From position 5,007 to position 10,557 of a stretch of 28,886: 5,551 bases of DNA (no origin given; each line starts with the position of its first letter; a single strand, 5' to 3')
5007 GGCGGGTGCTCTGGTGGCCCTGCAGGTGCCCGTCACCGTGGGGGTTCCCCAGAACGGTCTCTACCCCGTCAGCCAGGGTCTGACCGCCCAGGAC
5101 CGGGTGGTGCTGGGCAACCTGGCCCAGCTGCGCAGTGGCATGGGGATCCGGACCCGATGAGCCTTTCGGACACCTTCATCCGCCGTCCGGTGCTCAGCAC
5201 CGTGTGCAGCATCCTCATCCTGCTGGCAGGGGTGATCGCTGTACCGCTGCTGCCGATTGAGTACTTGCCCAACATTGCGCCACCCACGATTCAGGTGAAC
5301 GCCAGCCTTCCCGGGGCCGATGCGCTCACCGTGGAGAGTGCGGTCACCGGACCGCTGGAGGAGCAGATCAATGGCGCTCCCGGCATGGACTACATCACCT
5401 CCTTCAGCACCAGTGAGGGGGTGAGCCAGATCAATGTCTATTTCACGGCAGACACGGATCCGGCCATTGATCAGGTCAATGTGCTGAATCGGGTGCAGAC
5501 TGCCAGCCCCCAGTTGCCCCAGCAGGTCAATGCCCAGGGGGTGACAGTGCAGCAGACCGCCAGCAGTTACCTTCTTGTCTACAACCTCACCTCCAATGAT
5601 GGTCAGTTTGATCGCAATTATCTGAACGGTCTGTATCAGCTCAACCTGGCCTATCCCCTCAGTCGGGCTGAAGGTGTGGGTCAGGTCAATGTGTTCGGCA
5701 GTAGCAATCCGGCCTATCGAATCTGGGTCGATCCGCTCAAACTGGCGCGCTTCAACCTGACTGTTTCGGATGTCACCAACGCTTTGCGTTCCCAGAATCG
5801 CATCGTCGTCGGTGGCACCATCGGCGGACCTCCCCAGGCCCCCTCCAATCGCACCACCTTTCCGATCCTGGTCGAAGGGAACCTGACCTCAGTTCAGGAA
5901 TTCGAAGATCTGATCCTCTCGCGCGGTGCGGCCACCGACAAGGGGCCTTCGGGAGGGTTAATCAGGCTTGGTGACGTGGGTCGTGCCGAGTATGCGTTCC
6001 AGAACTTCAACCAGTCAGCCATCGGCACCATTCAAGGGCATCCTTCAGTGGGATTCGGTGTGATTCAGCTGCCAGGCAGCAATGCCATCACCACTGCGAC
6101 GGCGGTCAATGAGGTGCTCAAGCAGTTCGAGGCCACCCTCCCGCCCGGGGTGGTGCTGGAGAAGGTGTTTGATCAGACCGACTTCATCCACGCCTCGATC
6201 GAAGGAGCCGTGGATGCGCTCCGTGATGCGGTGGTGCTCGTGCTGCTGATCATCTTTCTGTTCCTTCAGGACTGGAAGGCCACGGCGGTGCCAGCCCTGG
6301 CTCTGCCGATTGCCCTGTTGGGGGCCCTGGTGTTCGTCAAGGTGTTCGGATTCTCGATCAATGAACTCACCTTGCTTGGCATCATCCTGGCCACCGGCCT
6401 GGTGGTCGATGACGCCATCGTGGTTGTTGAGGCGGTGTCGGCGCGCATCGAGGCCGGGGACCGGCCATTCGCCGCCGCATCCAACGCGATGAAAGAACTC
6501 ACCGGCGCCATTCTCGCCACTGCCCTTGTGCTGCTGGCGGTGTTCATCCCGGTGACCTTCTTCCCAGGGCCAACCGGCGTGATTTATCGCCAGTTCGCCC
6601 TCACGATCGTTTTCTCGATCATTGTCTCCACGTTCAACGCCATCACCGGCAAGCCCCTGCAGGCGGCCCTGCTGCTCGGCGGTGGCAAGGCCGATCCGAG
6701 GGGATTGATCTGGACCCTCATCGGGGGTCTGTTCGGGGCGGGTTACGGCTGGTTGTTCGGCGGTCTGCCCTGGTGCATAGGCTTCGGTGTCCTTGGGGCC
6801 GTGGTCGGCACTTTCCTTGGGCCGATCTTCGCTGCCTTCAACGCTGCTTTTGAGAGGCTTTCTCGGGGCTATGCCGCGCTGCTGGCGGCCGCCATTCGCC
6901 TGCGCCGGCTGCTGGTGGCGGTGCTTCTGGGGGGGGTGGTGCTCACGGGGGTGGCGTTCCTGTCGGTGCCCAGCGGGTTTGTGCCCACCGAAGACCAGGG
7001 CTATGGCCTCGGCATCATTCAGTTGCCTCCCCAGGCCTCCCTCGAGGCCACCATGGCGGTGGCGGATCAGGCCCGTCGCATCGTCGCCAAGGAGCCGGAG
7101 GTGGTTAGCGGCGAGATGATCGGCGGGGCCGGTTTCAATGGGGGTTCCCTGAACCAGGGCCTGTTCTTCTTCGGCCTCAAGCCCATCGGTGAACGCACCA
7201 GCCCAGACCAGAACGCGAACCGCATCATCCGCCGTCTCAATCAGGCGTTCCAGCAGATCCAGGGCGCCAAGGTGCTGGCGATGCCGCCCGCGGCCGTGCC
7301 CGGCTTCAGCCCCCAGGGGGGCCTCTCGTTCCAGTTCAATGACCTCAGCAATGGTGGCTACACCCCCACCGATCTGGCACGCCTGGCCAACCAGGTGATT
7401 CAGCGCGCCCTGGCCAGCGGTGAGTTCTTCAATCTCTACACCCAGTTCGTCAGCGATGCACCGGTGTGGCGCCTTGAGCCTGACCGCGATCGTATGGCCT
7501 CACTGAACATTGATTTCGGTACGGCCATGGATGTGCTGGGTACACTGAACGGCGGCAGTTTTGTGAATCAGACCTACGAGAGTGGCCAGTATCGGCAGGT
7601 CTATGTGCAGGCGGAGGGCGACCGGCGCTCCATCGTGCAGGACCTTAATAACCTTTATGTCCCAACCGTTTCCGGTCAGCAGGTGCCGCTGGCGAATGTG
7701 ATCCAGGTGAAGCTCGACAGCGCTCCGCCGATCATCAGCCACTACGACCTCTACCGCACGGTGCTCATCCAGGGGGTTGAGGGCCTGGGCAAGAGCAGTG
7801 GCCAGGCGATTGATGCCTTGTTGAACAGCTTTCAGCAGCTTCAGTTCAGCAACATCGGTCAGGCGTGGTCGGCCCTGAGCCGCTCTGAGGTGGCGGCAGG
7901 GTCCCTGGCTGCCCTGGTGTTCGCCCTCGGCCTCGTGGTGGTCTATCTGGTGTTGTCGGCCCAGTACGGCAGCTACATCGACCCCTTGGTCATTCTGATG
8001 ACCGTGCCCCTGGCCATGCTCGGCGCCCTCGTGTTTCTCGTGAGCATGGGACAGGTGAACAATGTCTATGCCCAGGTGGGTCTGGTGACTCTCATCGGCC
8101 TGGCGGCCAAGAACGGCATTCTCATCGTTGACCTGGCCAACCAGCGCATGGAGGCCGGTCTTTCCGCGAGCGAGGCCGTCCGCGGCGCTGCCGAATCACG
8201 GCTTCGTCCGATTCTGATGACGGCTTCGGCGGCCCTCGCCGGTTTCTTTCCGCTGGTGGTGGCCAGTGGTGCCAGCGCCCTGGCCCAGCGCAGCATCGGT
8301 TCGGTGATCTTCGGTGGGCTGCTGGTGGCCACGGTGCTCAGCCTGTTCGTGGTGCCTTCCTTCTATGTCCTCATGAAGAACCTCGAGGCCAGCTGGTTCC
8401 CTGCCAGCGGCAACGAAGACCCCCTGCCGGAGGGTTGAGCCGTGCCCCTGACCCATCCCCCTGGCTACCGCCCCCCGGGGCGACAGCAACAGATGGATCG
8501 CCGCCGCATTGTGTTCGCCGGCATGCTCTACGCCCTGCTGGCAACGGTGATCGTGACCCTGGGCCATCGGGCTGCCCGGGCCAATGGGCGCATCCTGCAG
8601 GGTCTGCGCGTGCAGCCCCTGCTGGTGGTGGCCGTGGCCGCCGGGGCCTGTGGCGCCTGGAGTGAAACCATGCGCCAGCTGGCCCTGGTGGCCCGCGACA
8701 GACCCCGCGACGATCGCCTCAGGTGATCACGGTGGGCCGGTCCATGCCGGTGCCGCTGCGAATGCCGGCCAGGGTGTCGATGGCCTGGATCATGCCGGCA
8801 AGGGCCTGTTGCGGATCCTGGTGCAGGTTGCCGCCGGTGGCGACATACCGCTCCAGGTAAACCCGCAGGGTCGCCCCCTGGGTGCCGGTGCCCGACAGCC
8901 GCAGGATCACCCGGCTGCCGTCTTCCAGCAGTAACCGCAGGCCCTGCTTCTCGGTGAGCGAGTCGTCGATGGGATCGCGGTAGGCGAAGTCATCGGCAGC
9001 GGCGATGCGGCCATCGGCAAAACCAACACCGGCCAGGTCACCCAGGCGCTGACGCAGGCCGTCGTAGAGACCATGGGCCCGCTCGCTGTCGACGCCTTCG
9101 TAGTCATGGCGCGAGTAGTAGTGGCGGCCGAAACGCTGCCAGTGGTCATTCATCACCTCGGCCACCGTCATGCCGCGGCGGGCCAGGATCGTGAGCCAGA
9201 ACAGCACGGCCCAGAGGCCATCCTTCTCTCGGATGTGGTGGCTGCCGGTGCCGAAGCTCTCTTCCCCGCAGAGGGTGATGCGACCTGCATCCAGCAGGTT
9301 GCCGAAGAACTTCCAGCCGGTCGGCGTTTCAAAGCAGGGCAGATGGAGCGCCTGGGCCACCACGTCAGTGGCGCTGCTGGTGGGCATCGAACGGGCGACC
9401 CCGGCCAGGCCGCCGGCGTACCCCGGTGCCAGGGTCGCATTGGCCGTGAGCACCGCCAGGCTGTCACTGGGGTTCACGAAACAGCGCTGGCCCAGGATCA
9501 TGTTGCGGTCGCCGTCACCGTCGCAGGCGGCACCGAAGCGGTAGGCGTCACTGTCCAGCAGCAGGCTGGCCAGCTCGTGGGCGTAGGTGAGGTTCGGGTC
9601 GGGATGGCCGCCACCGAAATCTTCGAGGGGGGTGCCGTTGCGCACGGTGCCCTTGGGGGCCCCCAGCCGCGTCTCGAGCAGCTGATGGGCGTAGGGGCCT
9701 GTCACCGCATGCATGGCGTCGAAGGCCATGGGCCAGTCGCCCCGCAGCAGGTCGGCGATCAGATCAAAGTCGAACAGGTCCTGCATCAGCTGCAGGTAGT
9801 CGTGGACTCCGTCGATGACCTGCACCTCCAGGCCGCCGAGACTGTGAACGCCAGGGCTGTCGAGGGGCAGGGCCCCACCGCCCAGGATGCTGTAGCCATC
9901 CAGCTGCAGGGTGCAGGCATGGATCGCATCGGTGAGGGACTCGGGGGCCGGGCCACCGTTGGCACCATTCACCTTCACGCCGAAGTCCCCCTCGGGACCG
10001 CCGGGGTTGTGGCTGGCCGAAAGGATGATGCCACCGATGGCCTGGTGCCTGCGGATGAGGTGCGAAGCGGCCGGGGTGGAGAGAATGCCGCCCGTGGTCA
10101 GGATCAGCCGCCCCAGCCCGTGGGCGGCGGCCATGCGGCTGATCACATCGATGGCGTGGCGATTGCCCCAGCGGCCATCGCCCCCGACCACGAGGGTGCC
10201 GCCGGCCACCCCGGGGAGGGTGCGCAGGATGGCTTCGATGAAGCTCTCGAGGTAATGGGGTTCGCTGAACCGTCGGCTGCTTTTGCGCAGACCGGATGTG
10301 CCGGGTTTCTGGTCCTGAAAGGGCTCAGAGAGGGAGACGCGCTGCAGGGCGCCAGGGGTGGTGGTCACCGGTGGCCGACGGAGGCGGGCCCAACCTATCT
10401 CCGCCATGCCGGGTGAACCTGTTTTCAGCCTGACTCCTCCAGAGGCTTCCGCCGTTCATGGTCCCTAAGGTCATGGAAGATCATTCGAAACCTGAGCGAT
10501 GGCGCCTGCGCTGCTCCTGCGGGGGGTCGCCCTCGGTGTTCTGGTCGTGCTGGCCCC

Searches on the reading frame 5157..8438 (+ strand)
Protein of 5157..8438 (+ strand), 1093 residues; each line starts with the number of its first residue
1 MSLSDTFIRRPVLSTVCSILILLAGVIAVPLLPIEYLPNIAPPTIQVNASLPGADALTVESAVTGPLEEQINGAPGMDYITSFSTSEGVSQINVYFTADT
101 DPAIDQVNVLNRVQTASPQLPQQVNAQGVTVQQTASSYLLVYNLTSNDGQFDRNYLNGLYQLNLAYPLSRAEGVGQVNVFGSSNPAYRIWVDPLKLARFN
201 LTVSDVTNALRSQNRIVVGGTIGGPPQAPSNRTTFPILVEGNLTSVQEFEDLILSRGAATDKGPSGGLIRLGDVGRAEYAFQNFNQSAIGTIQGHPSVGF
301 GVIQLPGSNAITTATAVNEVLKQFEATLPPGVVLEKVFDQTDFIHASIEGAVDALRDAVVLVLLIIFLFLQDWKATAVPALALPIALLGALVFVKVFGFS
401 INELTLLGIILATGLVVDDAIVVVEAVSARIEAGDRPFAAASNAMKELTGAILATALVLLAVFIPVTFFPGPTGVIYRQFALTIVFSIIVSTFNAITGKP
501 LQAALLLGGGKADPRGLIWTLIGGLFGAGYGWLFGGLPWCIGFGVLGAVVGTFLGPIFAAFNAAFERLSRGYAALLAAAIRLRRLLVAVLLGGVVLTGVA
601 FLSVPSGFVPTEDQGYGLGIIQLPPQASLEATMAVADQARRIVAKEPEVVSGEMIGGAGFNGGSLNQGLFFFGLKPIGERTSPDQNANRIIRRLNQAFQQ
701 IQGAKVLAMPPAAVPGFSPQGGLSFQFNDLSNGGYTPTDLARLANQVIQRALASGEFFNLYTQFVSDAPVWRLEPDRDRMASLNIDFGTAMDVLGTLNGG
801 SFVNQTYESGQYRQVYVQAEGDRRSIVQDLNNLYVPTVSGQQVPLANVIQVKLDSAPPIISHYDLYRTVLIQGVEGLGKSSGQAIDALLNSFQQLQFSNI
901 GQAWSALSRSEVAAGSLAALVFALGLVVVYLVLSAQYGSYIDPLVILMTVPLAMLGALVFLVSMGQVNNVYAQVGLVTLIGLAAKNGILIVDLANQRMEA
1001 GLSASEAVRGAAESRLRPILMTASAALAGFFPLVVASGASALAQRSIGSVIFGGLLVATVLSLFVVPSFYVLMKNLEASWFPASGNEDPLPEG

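Call 29: search_protein_families(library=pfam, proteins=[window:5157-8438:+], max_evalue=0.001)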
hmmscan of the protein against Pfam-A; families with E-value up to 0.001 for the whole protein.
window:5157-8438:+ (1093 aa): 3 families
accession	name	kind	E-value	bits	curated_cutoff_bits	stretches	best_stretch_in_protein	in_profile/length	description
PF00873.25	ACR_tran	-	7.8e-280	931.4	28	1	4-1073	2-1020/1021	AcrB/AcrD/AcrF family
PF02355.23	SecD_SecF_C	-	1.4e-07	31.6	20.5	1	351-496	33-176/189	Protein export membrane protein SecD/SecF, C-terminal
PF03176.21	MMPL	-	0.00017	21.1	20.5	1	919-1073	146-302/333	MMPL family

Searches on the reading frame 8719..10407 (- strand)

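Call 29: search_protein_families(library=pfam, proteins=[window:8719-10407:-], max_evalue=0.001)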
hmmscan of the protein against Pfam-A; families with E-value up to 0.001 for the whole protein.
window:8719-10407:- (562 aa): 4 families
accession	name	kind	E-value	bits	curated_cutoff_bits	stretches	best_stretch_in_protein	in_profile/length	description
PF24947.1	PGM1_C_vert_fung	-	1.9e-40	138.8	27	1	428-559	1-138/138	Phosphoglucomutase-1, C-terminal domain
PF02878.22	PGM_PMM_I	-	4.4e-27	94.9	22.5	1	33-167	2-132/138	Phosphoglucomutase/phosphomannomutase, alpha/beta/alpha domain I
PF02880.22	PGM_PMM_III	-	1.9e-24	86.4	20.7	1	314-426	2-115/115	Phosphoglucomutase/phosphomannomutase, alpha/beta/alpha domain III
PF02879.22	PGM_PMM_II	-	4.5e-11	43.6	29.3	1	204-305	3-99/103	Phosphoglucomutase/phosphomannomutase, alpha/beta/alpha domain II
